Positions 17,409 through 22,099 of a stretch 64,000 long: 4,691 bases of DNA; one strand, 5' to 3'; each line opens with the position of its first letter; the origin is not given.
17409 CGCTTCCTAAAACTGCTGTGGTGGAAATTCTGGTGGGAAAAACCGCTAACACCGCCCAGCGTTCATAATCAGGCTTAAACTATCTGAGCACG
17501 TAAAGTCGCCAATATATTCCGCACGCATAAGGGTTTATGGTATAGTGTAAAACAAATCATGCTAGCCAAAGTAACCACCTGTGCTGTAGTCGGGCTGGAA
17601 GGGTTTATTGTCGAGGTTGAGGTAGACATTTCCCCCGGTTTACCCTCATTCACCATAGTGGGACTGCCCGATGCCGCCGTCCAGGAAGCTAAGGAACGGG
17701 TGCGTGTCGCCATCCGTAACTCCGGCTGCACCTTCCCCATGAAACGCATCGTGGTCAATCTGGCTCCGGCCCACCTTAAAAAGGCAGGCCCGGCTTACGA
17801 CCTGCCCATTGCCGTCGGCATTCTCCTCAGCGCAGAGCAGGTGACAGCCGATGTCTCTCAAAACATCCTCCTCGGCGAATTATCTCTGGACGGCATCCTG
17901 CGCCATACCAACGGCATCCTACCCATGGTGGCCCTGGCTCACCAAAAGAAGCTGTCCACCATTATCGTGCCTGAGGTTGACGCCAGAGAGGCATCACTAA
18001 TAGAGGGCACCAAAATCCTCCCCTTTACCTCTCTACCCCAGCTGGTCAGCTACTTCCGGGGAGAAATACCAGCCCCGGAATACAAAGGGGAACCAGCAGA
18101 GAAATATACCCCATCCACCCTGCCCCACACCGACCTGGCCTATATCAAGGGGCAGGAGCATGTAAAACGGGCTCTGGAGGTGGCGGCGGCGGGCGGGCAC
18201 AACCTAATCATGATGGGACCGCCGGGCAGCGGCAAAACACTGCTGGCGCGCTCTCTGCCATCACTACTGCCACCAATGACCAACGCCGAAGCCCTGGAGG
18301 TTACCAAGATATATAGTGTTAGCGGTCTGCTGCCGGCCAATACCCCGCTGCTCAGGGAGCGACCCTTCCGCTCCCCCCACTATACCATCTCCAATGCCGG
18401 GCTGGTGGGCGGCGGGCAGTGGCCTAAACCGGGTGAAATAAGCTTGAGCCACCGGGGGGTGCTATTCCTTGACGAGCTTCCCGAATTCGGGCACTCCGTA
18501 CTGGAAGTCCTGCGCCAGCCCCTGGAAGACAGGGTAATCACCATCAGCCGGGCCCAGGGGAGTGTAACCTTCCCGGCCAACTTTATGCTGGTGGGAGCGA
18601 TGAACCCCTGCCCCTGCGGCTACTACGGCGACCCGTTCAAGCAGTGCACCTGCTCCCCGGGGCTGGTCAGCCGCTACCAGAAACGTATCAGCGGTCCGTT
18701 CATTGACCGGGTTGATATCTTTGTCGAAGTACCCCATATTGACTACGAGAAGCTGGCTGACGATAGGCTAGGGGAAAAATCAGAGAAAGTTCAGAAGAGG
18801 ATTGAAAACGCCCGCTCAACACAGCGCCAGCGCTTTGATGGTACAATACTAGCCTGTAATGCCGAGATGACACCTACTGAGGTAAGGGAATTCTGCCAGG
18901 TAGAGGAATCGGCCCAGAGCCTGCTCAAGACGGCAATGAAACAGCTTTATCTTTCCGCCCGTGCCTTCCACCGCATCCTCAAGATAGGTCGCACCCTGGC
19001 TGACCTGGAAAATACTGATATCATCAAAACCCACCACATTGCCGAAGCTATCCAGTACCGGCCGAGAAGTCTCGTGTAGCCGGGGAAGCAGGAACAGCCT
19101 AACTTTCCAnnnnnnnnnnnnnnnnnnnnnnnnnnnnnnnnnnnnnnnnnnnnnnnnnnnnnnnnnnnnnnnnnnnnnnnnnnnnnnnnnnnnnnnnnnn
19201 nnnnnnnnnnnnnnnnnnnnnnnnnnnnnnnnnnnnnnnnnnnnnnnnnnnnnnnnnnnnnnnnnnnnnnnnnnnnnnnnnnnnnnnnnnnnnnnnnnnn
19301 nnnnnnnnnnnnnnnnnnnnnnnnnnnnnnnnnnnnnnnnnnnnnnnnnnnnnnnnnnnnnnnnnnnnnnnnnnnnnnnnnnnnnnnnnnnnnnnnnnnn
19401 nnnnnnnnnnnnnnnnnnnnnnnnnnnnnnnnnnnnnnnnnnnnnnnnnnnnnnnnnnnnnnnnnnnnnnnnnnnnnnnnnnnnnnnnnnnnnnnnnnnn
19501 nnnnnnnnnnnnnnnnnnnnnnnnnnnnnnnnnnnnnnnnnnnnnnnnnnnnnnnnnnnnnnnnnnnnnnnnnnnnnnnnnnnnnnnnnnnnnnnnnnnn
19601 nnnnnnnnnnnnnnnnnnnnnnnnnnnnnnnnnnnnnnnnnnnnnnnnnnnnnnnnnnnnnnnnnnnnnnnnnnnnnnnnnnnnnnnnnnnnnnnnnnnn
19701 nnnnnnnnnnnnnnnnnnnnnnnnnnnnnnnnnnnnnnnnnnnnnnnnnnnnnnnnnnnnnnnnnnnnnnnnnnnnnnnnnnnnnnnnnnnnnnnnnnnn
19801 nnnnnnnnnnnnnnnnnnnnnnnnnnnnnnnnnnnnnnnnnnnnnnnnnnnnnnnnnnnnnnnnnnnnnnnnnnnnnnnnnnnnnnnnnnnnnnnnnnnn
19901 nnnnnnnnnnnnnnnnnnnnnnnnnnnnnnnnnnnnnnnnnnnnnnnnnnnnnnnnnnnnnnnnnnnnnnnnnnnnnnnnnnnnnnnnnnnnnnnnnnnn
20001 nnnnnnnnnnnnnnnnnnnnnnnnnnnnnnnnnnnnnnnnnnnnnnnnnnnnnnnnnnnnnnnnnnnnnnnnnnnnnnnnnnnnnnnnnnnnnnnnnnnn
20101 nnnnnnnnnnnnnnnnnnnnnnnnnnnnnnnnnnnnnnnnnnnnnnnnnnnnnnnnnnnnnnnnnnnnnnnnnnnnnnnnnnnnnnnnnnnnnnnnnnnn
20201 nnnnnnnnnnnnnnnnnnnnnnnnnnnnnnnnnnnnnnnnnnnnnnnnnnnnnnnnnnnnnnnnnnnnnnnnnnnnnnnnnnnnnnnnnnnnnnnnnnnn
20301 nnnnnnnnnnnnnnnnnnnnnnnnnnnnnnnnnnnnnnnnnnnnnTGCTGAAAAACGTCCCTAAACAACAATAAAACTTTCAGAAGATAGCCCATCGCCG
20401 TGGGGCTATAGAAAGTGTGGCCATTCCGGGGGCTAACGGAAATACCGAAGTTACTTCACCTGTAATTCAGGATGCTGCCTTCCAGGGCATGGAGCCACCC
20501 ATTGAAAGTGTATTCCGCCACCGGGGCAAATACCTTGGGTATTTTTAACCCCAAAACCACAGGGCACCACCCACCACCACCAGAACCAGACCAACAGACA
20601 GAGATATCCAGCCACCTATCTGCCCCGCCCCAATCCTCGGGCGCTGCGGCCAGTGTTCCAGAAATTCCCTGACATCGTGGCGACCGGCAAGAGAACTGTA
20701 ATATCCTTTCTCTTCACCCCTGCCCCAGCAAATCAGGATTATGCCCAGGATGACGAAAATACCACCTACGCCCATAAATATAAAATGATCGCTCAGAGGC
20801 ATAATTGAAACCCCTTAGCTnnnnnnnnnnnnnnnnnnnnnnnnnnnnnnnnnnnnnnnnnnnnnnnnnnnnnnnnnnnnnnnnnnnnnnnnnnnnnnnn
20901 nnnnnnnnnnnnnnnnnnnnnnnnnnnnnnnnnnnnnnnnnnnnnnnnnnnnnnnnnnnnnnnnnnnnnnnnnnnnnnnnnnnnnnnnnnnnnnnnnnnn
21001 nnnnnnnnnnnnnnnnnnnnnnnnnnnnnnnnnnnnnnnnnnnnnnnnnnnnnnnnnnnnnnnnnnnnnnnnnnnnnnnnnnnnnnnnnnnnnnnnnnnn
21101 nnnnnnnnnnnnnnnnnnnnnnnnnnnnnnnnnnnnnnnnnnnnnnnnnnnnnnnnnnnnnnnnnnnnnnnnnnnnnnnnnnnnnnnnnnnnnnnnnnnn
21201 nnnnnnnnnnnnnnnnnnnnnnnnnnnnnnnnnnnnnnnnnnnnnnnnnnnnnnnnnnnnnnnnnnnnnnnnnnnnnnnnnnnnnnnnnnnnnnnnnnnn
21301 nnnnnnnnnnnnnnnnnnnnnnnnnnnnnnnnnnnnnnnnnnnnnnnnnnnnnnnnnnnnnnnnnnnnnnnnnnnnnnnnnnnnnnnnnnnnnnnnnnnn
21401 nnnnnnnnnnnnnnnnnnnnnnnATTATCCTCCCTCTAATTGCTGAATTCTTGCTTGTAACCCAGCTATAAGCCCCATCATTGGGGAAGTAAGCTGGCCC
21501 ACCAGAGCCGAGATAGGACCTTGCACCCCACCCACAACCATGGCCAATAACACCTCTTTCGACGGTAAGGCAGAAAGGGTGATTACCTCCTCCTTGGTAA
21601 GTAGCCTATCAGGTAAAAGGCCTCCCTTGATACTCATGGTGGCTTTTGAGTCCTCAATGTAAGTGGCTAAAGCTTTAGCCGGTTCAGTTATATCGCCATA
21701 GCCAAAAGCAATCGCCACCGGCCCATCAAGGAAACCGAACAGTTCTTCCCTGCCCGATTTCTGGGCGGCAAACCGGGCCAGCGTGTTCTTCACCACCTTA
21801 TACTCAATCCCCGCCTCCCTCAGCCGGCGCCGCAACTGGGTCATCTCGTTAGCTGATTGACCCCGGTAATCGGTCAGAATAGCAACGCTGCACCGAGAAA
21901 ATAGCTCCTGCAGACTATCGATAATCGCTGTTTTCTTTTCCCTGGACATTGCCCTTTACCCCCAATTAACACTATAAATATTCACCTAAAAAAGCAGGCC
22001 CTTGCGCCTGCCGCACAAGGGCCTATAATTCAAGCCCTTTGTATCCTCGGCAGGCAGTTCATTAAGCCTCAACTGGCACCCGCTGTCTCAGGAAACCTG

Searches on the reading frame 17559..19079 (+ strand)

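Call 38: search_protein_families(library=pfam, proteins=[window:17559-19079:+], max_evalue=0.00001)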
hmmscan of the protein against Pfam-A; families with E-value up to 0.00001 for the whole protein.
window:17559-19079:+ (506 aa): 4 families
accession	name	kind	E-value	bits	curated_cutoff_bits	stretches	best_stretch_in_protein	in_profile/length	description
PF01078.27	Mg_chelatase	-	1e-93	312.9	20.3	1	192-398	1-206/207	Magnesium chelatase, subunit ChlI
PF13541.12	ChlI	-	2.4e-46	157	27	1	20-139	1-119/121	Subunit ChlI of Mg-chelatase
PF13335.12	Mg_chelatase_C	-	1.4e-31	109.3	26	1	405-501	1-94/94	Magnesium chelatase, subunit ChlI C-terminal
PF07728.20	AAA_5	-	9.5e-11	42.3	22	1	215-352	1-125/139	AAA domain (dynein-related subfamily)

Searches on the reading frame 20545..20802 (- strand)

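Call 4: search_protein_families(library=pfam, proteins=[window:20545-20802:-], max_evalue=0.01)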
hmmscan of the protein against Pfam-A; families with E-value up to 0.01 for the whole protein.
window:20545-20802:- (85 aa): 1 family
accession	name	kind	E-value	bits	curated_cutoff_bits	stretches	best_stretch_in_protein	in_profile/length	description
PF11297.13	DUF3098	-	0.0042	17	25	1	6-33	6-33/67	Protein of unknown function (DUF3098)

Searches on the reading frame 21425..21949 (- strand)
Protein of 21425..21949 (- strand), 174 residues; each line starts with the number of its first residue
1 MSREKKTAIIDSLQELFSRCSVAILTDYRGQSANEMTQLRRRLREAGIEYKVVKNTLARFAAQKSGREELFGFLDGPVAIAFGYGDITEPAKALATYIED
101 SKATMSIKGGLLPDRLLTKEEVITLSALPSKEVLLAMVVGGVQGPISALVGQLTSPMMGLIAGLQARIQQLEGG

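Call 4: search_protein_families(library=pfam, proteins=[window:21425-21949:-], max_evalue=0.01)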
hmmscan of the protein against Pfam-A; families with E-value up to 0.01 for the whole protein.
window:21425-21949:- (174 aa): 1 family
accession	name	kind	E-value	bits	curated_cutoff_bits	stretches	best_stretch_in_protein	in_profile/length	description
PF00466.25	Ribosomal_L10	-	3.1e-27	95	22.8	1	1-97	1-98/100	Ribosomal protein L10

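Call 17: search_solved_structures(query=window:21428-21949:-, max_evalue=0.00001, show_alignments=4)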
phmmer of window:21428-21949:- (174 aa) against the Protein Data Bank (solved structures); distinct sequences matched with E-value up to 0.00001: 27.
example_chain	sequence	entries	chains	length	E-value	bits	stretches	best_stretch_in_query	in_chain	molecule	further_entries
8uu8_I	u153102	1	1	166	4.6e-29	104.7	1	4-149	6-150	Large ribosomal subunit protein uL10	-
7o5b_p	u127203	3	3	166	1.2e-27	100.1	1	4-149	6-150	50S ribosomal protein L10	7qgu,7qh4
3j9w_BJ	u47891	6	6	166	1.2e-27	100.1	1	4-149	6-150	50S ribosomal protein uL10 | 50S ribosomal protein L10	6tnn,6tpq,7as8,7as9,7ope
1zav_A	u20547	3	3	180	5.7e-27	97.9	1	2-166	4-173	50S ribosomal protein L10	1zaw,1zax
9e0n_I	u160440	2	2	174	1.6e-24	90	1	4-173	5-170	Large ribosomal subunit protein uL10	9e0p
5o60_I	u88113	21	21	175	1.6e-24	90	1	4-173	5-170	50S ribosomal protein L10 | Large ribosomal subunit protein uL10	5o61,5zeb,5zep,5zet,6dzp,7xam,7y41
5njt_b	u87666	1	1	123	4.5e-21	78.8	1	4-123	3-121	50S ribosomal protein L10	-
4v63_BJ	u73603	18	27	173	7.7e-19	71.5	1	5-166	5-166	50S ribosomal protein L10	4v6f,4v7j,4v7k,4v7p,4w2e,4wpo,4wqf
5a9z_AI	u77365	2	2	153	6.6e-18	68.5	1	9-153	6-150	50S ribosomal protein L10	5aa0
6dzi_I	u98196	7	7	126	5.5e-17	65.5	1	4-122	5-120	50S ribosomal protein L10 | Large ribosomal subunit protein uL10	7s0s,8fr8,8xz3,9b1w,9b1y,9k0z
7unr_I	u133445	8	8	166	8.8e-13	51.8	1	4-153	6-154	50S ribosomal protein L10 | Large ribosomal subunit protein uL10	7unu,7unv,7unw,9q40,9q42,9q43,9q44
3j9z_LD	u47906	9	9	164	6.5e-12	49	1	4-142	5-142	50S ribosomal protein L10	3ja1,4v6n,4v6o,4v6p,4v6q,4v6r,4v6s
3j7z_5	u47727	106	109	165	6.5e-12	49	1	4-142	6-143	50S ribosomal protein L10 | Large ribosomal subunit protein uL10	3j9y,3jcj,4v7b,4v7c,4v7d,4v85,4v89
4uy8_5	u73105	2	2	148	8.1e-12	48.7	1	4-139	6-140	50S RIBOSOMAL PROTEIN L10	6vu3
5h5u_I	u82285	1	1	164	1.4e-11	47.9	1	4-142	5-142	50S ribosomal protein L10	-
5gad_I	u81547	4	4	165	1.4e-11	47.9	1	4-142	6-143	50S ribosomal protein L10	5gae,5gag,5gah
6lkq_n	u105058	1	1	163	2.1e-11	47.4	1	4-142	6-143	50S ribosomal protein L10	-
7ood_g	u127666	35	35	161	2.2e-11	47.3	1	7-149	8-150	50S ribosomal protein L10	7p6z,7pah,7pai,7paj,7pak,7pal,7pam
4ybb_DI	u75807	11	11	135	9.5e-11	45.2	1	4-132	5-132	50S ribosomal protein L10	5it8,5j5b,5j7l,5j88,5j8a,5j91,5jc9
6hrm_H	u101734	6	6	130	1.7e-10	44.4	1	4-129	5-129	50S ribosomal protein L10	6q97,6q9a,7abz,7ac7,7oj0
5np6_3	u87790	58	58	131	1.7e-10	44.4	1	4-129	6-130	50S ribosomal protein L10 | Large ribosomal subunit protein uL10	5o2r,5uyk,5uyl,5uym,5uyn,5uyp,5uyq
8fmw_AJ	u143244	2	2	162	1.3e-09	41.6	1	5-153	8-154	50S ribosomal protein L10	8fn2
5nco_I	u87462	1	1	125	1.4e-09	41.5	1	4-105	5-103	50S ribosomal protein L10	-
6o9k_G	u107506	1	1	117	2.1e-09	40.9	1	4-104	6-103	50S ribosomal protein L10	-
6by1_C5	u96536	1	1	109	2.1e-09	40.8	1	4-103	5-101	50S ribosomal protein L10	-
5gaf_I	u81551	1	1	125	2.8e-09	40.5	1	4-104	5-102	50S ribosomal protein L10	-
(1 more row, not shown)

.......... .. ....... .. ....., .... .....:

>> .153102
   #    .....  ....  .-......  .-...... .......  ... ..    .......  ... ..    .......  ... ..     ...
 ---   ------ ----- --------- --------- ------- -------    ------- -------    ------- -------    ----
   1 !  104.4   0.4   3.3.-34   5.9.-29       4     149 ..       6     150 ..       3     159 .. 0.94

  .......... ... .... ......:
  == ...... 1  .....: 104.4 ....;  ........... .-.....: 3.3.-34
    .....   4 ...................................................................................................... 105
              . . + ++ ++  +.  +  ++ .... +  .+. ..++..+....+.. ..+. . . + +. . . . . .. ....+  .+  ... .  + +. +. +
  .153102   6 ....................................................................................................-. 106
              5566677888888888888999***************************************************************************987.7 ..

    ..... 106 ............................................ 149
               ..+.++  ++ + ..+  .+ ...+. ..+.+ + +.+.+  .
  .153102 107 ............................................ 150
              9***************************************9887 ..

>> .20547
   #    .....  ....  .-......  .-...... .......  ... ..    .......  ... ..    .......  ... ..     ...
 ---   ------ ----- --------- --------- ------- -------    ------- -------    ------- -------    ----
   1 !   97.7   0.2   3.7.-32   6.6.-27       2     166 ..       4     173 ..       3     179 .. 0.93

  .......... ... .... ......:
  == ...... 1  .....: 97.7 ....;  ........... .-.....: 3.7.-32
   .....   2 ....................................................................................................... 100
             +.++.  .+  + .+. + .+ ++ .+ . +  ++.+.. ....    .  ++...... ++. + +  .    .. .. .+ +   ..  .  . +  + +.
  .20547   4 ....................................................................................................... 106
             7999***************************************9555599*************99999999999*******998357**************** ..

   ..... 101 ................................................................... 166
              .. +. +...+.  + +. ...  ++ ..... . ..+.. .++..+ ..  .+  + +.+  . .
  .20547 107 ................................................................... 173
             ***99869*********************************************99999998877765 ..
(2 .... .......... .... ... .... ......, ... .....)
